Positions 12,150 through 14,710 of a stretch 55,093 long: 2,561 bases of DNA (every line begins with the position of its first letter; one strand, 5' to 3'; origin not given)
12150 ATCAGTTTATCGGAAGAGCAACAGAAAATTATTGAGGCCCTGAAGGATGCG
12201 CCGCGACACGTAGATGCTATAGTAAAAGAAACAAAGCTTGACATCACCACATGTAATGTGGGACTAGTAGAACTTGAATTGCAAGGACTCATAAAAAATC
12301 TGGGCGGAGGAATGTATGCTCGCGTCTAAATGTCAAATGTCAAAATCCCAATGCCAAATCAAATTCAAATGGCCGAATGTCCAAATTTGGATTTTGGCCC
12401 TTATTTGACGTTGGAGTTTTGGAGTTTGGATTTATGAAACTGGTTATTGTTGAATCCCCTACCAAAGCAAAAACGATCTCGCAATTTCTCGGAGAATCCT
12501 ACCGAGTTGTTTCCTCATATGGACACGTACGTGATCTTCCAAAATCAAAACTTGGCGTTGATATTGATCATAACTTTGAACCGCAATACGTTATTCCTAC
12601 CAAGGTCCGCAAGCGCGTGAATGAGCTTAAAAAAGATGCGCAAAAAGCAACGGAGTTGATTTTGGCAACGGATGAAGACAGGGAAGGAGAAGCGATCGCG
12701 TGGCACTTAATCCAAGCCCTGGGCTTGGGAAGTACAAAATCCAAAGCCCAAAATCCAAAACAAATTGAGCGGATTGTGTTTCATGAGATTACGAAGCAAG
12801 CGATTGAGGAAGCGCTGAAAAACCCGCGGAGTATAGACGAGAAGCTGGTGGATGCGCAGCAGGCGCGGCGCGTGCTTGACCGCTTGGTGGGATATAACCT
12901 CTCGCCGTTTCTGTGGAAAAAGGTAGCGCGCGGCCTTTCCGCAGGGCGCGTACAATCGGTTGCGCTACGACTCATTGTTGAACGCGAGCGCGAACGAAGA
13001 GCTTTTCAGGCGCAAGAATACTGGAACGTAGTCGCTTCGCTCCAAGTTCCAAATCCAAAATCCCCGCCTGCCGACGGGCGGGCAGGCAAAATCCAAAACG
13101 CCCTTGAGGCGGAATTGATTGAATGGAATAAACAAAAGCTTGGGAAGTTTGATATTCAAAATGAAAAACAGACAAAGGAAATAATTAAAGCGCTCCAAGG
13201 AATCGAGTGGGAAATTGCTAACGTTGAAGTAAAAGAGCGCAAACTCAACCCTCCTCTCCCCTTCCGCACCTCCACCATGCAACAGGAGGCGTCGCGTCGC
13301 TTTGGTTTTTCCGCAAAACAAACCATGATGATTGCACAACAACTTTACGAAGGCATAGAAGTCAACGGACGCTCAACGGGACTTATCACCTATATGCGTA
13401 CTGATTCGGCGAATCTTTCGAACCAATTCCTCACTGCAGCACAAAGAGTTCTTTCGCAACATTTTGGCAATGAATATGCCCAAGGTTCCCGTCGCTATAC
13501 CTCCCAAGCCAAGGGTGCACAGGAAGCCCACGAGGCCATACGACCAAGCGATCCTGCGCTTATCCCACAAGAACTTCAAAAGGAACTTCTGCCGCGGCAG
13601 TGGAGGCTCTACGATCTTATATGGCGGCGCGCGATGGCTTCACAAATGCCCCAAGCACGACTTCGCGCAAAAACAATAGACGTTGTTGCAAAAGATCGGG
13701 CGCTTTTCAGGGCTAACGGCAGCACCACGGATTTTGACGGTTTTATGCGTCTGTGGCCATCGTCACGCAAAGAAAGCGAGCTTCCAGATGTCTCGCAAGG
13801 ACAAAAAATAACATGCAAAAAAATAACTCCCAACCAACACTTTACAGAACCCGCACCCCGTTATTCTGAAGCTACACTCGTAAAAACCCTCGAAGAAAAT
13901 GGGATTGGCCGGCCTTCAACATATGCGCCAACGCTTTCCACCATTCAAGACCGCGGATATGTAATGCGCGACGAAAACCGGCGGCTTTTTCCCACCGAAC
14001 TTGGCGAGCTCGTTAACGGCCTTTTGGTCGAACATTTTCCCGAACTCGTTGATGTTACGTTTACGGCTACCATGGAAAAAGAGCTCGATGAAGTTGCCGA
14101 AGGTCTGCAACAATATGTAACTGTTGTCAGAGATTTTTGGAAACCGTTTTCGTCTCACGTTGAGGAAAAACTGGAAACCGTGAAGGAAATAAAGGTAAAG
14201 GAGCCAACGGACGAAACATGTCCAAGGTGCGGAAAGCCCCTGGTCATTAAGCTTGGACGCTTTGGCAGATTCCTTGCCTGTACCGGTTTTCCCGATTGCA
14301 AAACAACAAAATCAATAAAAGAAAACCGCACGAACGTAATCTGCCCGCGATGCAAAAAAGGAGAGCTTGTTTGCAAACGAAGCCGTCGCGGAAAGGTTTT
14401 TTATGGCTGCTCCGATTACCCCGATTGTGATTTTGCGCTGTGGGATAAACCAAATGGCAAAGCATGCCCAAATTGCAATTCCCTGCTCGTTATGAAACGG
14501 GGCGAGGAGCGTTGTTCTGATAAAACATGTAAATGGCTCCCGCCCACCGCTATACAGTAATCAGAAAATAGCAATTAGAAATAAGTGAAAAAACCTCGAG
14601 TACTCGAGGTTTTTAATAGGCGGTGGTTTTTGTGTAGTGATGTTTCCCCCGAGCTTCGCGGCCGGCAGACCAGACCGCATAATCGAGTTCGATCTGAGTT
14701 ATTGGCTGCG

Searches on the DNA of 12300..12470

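Call 98: search_rna_families(source=window, start=12300, end=12470, threshold=evalue, max_evalue=1)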
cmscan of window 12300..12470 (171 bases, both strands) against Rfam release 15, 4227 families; matches with E-value up to 1: 3.
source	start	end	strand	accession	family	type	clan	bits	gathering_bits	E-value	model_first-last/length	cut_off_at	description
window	12333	12425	+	RF04211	MIR5185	Gene; miRNA;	-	18.4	101.7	0.22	1-111/111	no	MIR5185 microRNA precursor family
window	12334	12428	+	RF03940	MIR9563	Gene; miRNA;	-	16.6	90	0.88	1-127/127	no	MIR9563 microRNA precursor family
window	12401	12456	-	RF01933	bxd_5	Gene; lncRNA;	-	13.2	50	0.43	1-57/57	no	Bithoraxoid conserved region 5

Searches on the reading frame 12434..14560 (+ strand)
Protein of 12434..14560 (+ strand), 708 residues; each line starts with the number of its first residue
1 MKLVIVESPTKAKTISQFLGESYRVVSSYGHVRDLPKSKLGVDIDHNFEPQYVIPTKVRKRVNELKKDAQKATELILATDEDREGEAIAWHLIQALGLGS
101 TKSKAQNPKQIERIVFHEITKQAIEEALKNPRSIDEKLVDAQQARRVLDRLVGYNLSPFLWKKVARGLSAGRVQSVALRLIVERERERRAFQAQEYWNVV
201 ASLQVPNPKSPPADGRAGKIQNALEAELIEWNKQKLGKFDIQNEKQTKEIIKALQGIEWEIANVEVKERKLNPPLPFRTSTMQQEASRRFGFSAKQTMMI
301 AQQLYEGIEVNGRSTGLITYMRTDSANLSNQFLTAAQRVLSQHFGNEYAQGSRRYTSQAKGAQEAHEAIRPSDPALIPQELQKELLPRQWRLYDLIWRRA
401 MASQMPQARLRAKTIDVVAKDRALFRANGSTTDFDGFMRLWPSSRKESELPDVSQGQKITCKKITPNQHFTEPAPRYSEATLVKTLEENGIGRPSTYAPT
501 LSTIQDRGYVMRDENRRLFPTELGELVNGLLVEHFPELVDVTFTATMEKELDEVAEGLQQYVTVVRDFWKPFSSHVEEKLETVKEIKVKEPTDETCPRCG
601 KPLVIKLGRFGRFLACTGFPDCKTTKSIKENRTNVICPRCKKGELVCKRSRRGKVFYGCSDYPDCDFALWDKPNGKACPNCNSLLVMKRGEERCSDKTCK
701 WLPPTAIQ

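Call 65: search_solved_structures(query=window:12434-14560:+, max_evalue=1e-50, show_alignments=2)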
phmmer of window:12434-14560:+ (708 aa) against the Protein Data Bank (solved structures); distinct sequences matched with E-value up to 1e-50: 12.
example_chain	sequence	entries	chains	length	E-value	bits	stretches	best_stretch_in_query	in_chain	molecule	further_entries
6ozw_A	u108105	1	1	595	8.3e-160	536.6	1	2-576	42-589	DNA topoisomerase 1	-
9gda_F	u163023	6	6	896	7.5e-143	480.5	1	38-632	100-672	DNA topoisomerase 1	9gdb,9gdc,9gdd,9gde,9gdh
4rul_A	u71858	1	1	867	7.8e-143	480.5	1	38-632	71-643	DNA topoisomerase 1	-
6pcm_A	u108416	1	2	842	2.8e-133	448.9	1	2-570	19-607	DNA topoisomerase 1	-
2gai_A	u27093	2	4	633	7.5e-132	444.2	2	240-636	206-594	DNA topoisomerase I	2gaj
1cy0_A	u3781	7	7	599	1.9e-131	442.8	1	38-578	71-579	DNA TOPOISOMERASE I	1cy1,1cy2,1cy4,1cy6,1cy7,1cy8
1ecl_A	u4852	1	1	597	1.9e-131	442.8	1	38-578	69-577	ESCHERICHIA COLI TOPOISOMERASE I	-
3px7_A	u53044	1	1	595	9e-131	440.6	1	38-578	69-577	DNA topoisomerase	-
3pwt_A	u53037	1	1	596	9e-131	440.6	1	38-578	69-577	DNA topoisomerase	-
1mw8_X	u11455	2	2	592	3.2e-130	438.8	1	38-578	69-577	DNA Topoisomerase I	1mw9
8tfg_A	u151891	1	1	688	2.5e-129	435.8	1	2-569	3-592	DNA topoisomerase 1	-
5d5h_A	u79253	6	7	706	2.8e-129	435.7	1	2-569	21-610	DNA topoisomerase 1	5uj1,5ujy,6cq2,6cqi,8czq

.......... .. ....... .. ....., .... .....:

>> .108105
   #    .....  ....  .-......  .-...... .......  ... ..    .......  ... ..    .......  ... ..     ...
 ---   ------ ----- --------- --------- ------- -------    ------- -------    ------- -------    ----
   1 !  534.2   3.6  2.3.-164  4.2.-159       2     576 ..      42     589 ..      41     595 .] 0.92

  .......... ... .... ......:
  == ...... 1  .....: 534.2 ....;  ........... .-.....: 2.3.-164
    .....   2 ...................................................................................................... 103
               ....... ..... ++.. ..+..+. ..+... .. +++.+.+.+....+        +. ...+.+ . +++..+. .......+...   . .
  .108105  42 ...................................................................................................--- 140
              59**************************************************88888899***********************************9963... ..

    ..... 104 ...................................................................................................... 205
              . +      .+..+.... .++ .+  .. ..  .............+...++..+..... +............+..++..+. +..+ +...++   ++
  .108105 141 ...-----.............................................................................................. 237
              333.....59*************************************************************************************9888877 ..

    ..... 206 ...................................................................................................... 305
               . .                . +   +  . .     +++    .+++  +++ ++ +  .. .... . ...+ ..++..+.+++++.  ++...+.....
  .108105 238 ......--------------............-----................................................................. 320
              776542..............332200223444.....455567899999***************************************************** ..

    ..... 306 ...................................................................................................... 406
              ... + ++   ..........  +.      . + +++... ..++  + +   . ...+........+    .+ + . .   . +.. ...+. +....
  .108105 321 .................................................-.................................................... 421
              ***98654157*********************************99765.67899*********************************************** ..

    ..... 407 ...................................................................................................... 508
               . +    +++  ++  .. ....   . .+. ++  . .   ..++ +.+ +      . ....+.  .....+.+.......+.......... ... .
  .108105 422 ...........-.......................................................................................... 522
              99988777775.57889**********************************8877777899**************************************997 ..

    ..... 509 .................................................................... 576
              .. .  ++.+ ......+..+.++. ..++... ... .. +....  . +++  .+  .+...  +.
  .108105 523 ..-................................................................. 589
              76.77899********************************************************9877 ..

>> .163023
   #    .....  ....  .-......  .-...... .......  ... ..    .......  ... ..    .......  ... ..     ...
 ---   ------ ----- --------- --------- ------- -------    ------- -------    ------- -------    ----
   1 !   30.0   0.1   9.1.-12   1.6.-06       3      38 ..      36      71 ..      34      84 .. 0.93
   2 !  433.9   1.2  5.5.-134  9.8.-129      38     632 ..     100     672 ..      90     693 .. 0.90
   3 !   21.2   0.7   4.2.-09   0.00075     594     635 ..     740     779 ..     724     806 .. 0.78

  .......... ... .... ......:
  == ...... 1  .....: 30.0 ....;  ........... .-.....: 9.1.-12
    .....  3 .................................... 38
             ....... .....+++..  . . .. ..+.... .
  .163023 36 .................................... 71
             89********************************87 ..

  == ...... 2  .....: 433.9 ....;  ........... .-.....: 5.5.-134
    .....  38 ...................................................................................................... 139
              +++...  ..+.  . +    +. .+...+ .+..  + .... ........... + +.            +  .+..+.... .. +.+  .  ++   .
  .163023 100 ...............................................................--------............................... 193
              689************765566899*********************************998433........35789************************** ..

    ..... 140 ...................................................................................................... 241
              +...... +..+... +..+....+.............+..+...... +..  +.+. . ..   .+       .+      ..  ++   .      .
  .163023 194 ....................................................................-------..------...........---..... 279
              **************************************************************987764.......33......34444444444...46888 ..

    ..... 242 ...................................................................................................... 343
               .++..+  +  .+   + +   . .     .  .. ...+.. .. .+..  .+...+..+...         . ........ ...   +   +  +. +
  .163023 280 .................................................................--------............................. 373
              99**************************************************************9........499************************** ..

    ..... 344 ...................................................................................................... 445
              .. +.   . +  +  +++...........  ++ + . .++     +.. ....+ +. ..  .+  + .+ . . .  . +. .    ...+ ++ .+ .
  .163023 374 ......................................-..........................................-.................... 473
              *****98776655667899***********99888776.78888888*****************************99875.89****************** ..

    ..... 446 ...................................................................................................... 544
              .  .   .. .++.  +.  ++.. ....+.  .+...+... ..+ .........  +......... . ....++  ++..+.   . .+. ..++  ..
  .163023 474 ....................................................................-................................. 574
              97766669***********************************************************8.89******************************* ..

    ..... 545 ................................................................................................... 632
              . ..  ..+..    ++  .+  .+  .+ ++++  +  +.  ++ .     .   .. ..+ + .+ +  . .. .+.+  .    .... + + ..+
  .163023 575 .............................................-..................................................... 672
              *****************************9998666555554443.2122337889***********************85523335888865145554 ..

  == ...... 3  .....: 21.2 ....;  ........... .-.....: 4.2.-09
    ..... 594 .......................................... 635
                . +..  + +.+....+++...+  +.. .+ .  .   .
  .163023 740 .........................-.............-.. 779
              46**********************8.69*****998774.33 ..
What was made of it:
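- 12720..12766 (+): Weak arm-like stretch inside topA, encoding ............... in a loop that is 8 residues longer than in solved TopA structures. Gaps in the PDB alignments (call 65).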
